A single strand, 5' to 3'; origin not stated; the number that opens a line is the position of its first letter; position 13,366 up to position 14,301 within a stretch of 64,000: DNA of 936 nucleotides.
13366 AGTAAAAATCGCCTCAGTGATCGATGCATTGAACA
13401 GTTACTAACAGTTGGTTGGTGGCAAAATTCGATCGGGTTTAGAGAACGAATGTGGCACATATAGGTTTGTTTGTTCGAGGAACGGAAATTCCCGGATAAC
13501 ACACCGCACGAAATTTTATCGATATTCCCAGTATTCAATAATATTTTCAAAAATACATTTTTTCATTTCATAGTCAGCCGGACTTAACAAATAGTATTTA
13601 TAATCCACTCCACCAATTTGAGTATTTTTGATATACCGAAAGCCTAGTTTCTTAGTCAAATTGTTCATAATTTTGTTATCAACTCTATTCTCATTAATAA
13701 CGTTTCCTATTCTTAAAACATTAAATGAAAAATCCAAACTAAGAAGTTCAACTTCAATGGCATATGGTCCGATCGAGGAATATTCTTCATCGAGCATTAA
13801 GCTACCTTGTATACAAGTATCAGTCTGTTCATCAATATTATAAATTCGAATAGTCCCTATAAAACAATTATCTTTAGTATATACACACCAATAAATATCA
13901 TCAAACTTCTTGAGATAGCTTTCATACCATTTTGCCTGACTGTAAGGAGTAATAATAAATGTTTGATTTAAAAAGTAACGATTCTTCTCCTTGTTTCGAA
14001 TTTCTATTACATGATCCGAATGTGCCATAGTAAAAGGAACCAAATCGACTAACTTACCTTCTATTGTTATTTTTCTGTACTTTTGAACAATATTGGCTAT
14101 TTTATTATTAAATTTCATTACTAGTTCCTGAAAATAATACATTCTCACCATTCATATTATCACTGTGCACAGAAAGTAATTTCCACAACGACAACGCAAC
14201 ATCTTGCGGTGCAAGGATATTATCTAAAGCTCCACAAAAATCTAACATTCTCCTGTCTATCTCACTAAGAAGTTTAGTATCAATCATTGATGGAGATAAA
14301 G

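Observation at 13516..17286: Stand-alone FkbH-like / ACP / MaoC dehydratase / SDR / GNAT operon next to FdtA-FdtB: a predicted ACP-dependent route to an unusual N-acyl 3-amino-3,6-dideoxyhexose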

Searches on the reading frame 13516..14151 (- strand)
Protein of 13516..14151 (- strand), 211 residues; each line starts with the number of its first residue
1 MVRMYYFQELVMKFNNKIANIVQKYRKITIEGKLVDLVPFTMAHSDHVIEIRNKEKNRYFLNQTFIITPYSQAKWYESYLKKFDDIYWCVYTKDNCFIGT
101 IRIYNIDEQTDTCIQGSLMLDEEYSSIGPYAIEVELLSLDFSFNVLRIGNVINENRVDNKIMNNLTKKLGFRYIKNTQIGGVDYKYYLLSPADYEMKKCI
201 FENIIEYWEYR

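Call 3: search_protein_families(library=pfam, proteins=[window:13516-14151:-], max_evalue=0.01)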
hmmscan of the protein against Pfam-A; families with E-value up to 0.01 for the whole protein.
window:13516-14151:- (211 aa): 1 family
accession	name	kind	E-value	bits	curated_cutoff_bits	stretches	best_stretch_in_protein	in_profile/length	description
PF13302.13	Acetyltransf_3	-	9.8e-10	39.7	25.4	1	37-172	4-138/138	Acetyltransferase (GNAT) domain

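Call 4: search_protein_families(library=ncbifam, proteins=[window:13516-14151:-], max_evalue=0.01)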
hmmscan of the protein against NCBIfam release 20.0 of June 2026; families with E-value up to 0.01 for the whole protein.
window:13516-14151:- (211 aa): 1 family
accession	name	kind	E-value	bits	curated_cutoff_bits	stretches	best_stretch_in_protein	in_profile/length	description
TIGR03585.1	PseH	equivalog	4.2e-06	26.9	93.1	1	36-175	2-137/156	UDP-4-amino-4,6-dideoxy-N-acetyl-beta-L-altrosamine N-acetyltransferase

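Call 27: search_solved_structures(query=window:13516-14118:-, max_evalue=1)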
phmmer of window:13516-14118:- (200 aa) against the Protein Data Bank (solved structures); distinct sequences matched with E-value up to 1: 7.
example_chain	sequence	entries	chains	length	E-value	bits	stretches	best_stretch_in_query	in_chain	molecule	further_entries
5kta_A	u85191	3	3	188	6.1e-05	26.1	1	35-185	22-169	FdhC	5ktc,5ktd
6vfn_A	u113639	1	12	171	0.0014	21.7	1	78-161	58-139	Spermidine N1-acetyltransferase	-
6vfm_A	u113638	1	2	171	0.002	21.2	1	78-161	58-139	Spermidine N1-acetyltransferase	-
2vpk_A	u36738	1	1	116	0.34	13.9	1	32-89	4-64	MYONEURIN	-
3tcv_A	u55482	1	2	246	0.5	13.3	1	15-162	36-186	GCN5-related N-acetyltransferase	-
7y7u_A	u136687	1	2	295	0.68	12.9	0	21-67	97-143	MBL fold metallo-hydrolase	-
3mx9_A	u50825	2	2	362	0.74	12.8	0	34-94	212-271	Protein scV3V2(G19S) | scV3V2(G19S)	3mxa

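Call 31: find_homologous_proteins(query=window:13516-14118:-, max_evalue=0.00001)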
Query window:13516-14118:- (200 aa): 57 proteins with E <= 0.00001 among 234 candidates.
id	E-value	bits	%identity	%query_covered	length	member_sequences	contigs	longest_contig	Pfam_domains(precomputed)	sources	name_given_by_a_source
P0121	9.9e-130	448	99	100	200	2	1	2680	PF13302.14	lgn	-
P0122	7.5e-94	331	73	100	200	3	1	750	PF13302.14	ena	-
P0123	6.1e-88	312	68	99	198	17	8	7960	PF13302.14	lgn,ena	-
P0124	1.7e-87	310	68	99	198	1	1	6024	PF13302.14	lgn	-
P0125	5.5e-85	302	65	98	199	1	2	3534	PF13302.14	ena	-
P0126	2.6e-84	300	68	97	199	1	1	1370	PF13302.14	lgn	-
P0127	2.7e-84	300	68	97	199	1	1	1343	PF13302.14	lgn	-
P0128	2.7e-84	300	65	100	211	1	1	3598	PF13302.14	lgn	-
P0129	1.6e-82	294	64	99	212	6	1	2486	PF13302.14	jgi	-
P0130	1.0e-81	292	64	99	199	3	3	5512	PF13302.14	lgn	-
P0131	3.6e-81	290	64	98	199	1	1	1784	PF13302.14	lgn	-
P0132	1.2e-78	281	65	97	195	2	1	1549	PF13302.14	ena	-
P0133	5.9e-77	276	61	99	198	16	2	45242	PF13302.14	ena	-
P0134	4.1e-76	273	60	99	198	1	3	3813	PF13302.14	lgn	-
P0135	3.8e-74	267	59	98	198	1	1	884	PF13302.14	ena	-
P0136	9.2e-74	266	61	94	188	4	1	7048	PF13302.14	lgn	-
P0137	1.0e-70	256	59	99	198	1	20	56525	PF13302.14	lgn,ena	-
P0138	2.2e-69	251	57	98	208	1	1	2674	PF13302.14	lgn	-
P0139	3.5e-69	251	56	98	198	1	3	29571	PF13302.14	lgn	-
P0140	6.2e-69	250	57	96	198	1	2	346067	PF13302.14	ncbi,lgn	-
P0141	1.3e-68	249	55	100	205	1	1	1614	PF13302.14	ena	-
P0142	1.6e-68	248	54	96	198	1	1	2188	PF13302.14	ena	-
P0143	2.0e-68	248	56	98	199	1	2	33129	PF13302.14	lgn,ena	-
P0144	2.1e-68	248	55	98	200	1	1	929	PF13302.14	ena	-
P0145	4.3e-68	247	54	96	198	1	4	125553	PF13302.14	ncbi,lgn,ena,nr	ncbi:MAG: GNAT family N-acetyltransferase [Lachnospiraceae bacterium]|nr:GNAT family N-acetyltransfe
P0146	1.2e-67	246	57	95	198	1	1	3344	PF13302.14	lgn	-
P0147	1.7e-67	245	56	98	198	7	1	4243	PF13302.14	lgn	-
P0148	2.2e-67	245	56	98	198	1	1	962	PF13302.14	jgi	jgi:RimJ/RimL family protein N-acetyltransferase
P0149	2.3e-67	245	55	98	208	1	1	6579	PF13302.14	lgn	-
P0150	3.8e-67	244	55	98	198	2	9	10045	PF13302.14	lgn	-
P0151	3.2e-66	241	56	98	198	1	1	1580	PF13302.14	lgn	-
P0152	3.2e-66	241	54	96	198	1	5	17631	PF13302.14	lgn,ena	-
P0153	5.3e-66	240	55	98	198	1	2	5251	PF13302.14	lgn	-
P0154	5.7e-66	240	55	98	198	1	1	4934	PF13302.14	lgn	-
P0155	6.0e-66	240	57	95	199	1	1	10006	PF13302.14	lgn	-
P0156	1.1e-65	239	56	99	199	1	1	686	PF13302.14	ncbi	-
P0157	2.8e-65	238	56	97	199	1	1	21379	PF13302.14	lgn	-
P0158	2.9e-65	238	55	98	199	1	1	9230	PF13302.14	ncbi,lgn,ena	-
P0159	5.6e-65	237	55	96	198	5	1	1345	PF13302.14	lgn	-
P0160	8.1e-65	236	58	97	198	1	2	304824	PF13302.14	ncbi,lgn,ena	-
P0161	8.1e-64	233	55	97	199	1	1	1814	PF13302.14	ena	-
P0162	2.3e-63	232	53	99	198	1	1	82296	PF13302.14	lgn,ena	-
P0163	5.8e-63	230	53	98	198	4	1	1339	PF13302.14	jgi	jgi:RimJ/RimL family protein N-acetyltransferase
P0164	2.2e-62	228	53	96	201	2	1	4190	PF13302.14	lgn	-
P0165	5.6e-62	227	66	73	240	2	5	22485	PF13586.13,PF13302.14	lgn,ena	-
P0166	1.5e-61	226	50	97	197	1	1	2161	PF13302.14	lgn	-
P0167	3.4e-61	225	53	97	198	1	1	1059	PF13302.14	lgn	-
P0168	1.0e-59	220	55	97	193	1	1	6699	PF13302.14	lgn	-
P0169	4.7e-58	214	58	79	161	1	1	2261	PF13302.14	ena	-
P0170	3.7e-57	211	51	96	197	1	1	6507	PF13302.14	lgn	-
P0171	8.7e-57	210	53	97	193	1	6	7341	PF13302.14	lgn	-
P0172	1.2e-56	210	54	97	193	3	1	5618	PF13302.14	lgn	-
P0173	3.9e-56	208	52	98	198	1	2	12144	PF13302.14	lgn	-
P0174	2.5e-55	205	51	92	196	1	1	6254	PF13302.14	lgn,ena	-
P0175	1.2e-39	154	40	93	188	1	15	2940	PF13302.14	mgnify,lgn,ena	mgnify:CR=1 FL=1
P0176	1.5e-38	151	39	93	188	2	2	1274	PF13302.14,PF00583.32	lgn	-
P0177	3.5e-33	133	55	60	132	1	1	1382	PF13302.14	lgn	-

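Call 33: search_solved_structures(query=A1, max_evalue=0.01, show_alignments=1)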
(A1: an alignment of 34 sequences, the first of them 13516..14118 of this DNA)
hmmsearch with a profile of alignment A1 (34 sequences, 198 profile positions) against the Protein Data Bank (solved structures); distinct sequences matched with E-value up to 0.01: 5.
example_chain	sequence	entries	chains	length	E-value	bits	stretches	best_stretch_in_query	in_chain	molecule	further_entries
5kta_A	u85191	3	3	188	9.1e-14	54.6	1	27-191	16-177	FdhC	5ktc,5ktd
6vfm_A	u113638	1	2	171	7.6e-07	32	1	23-163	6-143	Spermidine N1-acetyltransferase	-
6vfn_A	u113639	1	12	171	1e-06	31.6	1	23-163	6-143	Spermidine N1-acetyltransferase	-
3tth_A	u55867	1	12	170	0.001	21.8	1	19-160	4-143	Spermidine N1-acetyltransferase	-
3tcv_A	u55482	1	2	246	0.0029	20.3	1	14-161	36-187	GCN5-related N-acetyltransferase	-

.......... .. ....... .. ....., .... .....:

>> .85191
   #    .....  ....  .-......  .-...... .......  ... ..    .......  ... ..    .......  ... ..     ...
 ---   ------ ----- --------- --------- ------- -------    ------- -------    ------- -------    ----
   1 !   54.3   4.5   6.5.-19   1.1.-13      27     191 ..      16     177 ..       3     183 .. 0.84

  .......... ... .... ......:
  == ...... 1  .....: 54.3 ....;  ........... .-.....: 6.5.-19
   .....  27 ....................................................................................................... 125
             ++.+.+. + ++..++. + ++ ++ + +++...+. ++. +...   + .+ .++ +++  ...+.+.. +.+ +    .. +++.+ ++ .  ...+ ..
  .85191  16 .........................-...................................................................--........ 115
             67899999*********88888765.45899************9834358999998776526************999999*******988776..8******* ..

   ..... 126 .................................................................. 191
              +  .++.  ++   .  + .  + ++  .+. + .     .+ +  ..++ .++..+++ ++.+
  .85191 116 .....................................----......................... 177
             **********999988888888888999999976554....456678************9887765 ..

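Call 39: predict_structure(alignment_id=A1)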
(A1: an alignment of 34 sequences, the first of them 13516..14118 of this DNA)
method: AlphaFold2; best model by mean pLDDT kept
length: 200 residues; sequences in the alignment: 34
mean_pLDDT: 94.1   pTM: 0.90
mean pLDDT of the five models: 94.1, 93.9, 93.8, 93.8, 92.9
residues with pLDDT >= 90: 183; 70-90: 13; 50-70: 2; < 50: 2
segments of 3 or more residues with pLDDT < 50: none
pLDDT, mean of each block of 10 residues (from residue 1): 73 97 98 97 93 95 97 97 96 96 93 86 97 97 94 94 95 97 95 93
secondary structure, 60 per line:
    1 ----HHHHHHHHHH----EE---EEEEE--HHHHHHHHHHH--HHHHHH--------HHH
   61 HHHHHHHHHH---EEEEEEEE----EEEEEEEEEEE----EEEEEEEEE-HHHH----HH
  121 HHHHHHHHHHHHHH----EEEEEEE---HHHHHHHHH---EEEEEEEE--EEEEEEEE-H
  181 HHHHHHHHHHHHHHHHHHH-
elements in order: H5-14 E24-28 H31-41 H44-49 H58-70 E74-81 E86-96 E101-109 H111-114 H119-134 E139-145 H149-157 E161-168 E171-178 H180-199

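Call 45: fold_search(model_id=the predicted structure, library=pdb)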
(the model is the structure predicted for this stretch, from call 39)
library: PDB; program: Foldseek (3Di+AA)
matches with E <= 10: 1503; with E <= 0.001: 466
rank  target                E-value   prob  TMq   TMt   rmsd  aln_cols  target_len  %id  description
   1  5kta                  5.7e-12  1.00  0.76  0.85   2.8       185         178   20  Apo FdhC- a nucleotide-linked sugar GNAT (released 2016-07-27)
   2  3tcv_B                8.8e-12  1.00  0.76  0.69   2.8       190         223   19  Crystal structure of a GCN5-related N-acetyltransferase from Brucella melitensis (released 2011-08-17)
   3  5ktc                  1.4e-11  1.00  0.74  0.79   2.8       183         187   21  FdhC with bound products: Coenzyme A and 3-[(R)-3-hydroxybutanoylamino]-3,6-dideoxy-d-galactose (released 2016-07-27)
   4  3tcv_A                1.8e-11  1.00  0.76  0.69   2.8       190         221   19  Crystal structure of a GCN5-related N-acetyltransferase from Brucella melitensis (released 2011-08-17)
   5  8fv1_A                2.2e-11  1.00  0.73  0.88   2.5       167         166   15  SpeG spermidine N-acetyltransferase from Staphylococcus aureus in complex with spermine (released 2023-02-08)
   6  9iy3                  4.2e-11  1.00  0.73  0.77   2.3       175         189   19  Iterative acetyltransferase on lasso peptides from Actinomycetes in complex with CoA (released 2025-08-13)
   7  8gxk_D                4.5e-11  1.00  0.72  0.77   3.4       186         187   17  Pseudomonas jinjuensis N-acetyltransferase (released 2022-10-12)
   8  1yre_B                4.8e-11  1.00  0.71  0.76   3.6       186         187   19  Hypothetical protein PA3270 from Pseudomonas aeruginosa in complex with CoA (released 2005-02-15)
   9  8gxk_B                5.1e-11  1.00  0.70  0.74   3.8       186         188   17  Pseudomonas jinjuensis N-acetyltransferase (released 2022-10-12)
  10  8fv1_C                8.2e-11  1.00  0.72  0.86   2.6       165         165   15  SpeG spermidine N-acetyltransferase from Staphylococcus aureus in complex with spermine (released 2023-02-08)
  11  8gxj_C                8.7e-11  1.00  0.71  0.76   3.7       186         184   18  Pseudomonas aeruginosa N-acetyltransferase domain-containing protein PA3270 (released 2022-10-12)
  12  8gxj_A                9.9e-11  1.00  0.71  0.74   3.6       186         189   19  Pseudomonas aeruginosa N-acetyltransferase domain-containing protein PA3270 (released 2022-10-12)
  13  3wr7_A                1.2e-10  1.00  0.74  0.86   2.3       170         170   15  Crystal Structure of Spermidine Acetyltransferase from Escherichia coli (released 2015-09-02)
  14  8gxk_C                1.2e-10  1.00  0.72  0.77   3.3       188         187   18  Pseudomonas jinjuensis N-acetyltransferase (released 2022-10-12)
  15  8fv0_B                1.3e-10  1.00  0.73  0.88   2.6       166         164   15  SpeG spermidine N-acetyltransferase from Staphylococcus aureus in complex with spermine (released 2023-04-26)
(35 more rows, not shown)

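Call 53: find_related_loci(query=A1, collection=metagenome_contigs, flank=10000)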
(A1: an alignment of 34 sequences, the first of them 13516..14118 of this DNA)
Query A1 (200 aa) in metagenome_contigs; peptide patterns used: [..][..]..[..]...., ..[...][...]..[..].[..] (x = any residue, [..] = any of these).
297 stretches matched a pattern; 10 encode a relative of the query (tblastn E <= 1e-3); 10 distinct loci.
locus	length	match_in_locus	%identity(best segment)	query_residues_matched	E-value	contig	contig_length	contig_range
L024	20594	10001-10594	61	3-200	7e-84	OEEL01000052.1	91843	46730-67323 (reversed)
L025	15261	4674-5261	55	2-197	7e-72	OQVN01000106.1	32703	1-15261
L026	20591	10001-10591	50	4-200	9e-68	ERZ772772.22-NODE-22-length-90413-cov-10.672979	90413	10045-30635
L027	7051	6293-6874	50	7-200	2e-66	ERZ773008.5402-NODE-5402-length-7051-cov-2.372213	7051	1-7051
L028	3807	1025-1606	50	7-200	2e-66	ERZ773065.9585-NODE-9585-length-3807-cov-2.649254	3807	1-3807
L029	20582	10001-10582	48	7-200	2e-63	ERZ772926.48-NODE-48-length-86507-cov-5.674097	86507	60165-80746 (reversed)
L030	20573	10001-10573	44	10-200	6e-58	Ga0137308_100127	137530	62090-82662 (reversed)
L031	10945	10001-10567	42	5-197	5e-50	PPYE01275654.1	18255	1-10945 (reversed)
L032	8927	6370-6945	40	5-200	5e-47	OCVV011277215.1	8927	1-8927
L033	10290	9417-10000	62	3-200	2e-57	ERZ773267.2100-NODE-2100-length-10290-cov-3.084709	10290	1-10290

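Call 67: search_protein_families(library=pfam, proteins=[L032:276-1631:+, L032:1716-2684:+, L030:8971-9969:+, L030:10633-11400:+, L030:13393-13812:+, L030:15007-16086:+, L024:2809-4140:+, L024:4155-5579:+, L024:5638-6753:+, L030:5566-8544:+], max_evalue=0.001)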
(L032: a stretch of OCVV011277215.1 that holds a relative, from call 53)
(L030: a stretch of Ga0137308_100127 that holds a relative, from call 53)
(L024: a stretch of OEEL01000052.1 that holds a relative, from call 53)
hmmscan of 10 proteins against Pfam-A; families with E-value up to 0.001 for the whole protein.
L032:276-1631:+ (451 aa): 4 families
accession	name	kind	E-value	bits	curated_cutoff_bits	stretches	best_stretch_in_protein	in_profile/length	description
PF02878.22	PGM_PMM_I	-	4.7e-38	130.4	22.5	1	6-132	2-132/138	Phosphoglucomutase/phosphomannomutase, alpha/beta/alpha domain I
PF02880.22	PGM_PMM_III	-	6.9e-27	94.3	20.7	1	258-369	2-115/115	Phosphoglucomutase/phosphomannomutase, alpha/beta/alpha domain III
PF02879.22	PGM_PMM_II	-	1.5e-24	86.9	29.3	1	153-253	1-103/103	Phosphoglucomutase/phosphomannomutase, alpha/beta/alpha domain II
PF00408.26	PGM_PMM_IV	-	8e-09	35.9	23.1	1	374-437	1-58/68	Phosphoglucomutase/phosphomannomutase, C-terminal domain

L032:1716-2684:+ (322 aa): 2 families
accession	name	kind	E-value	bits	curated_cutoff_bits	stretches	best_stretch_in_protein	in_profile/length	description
PF00535.33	Glycos_transf_2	-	3.8e-17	63.2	23.3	1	13-141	1-126/168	Glycosyl transferase family 2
PF10111.15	Glyco_tranf_2_2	-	0.00071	19.6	27.3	0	13-105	1-93/276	Glycosyltransferase like family 2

L030:8971-9969:+ (332 aa): 2 families
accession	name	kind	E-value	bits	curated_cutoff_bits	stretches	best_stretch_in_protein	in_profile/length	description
PF00535.33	Glycos_transf_2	-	2.9e-25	89.6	23.3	1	11-141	1-128/168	Glycosyl transferase family 2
PF10111.15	Glyco_tranf_2_2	-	0.00033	20.7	27.3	1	11-102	1-91/276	Glycosyltransferase like family 2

L030:10633-11400:+ (255 aa): 3 families
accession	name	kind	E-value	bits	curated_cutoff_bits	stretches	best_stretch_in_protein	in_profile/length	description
PF13489.12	Methyltransf_23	-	1.1e-11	45.2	27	1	43-201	23-161/164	Methyltransferase domain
PF08242.18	Methyltransf_12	-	2.1e-06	28.8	30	1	48-145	2-98/98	Methyltransferase domain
PF08241.18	Methyltransf_11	-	0.00047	21.2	21.2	1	48-146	2-94/95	Methyltransferase domain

L030:13393-13812:+ (139 aa): 1 family
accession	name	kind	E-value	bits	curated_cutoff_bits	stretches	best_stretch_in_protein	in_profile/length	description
PF13669.12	Glyoxalase_4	-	7.5e-16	58.8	27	1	4-117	1-109/109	Glyoxalase/Bleomycin resistance protein/Dioxygenase superfamily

L030:15007-16086:+ (359 aa): 1 family
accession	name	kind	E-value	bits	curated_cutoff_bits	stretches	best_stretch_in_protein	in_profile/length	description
PF01757.29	Acyl_transf_3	-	5.4e-19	68.9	31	1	20-345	2-326/326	Acyltransferase domain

L024:2809-4140:+ (443 aa): 0 families

L024:4155-5579:+ (474 aa): 2 families
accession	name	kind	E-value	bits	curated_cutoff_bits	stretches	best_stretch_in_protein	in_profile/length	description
PF03062.24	MBOAT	-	3.9e-28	99.2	27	1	144-363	80-319/337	MBOAT, membrane-bound O-acyltransferase family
PF13813.11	MBOAT_2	-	4.3e-06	27.4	25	1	258-321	2-67/85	Membrane bound O-acyl transferase family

L024:5638-6753:+ (371 aa): 1 family
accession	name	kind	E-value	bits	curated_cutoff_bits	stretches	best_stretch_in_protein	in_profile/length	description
PF02350.25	Epimerase_2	-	1.8e-117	392.6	30.6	1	23-362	2-347/347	UDP-N-acetylglucosamine 2-epimerase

L030:5566-8544:+ (992 aa): 1 family
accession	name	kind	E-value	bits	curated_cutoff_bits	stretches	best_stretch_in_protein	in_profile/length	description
PF09586.16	YfhO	-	2e-43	149.4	28.5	1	152-968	30-835/835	Bacterial membrane protein YfhO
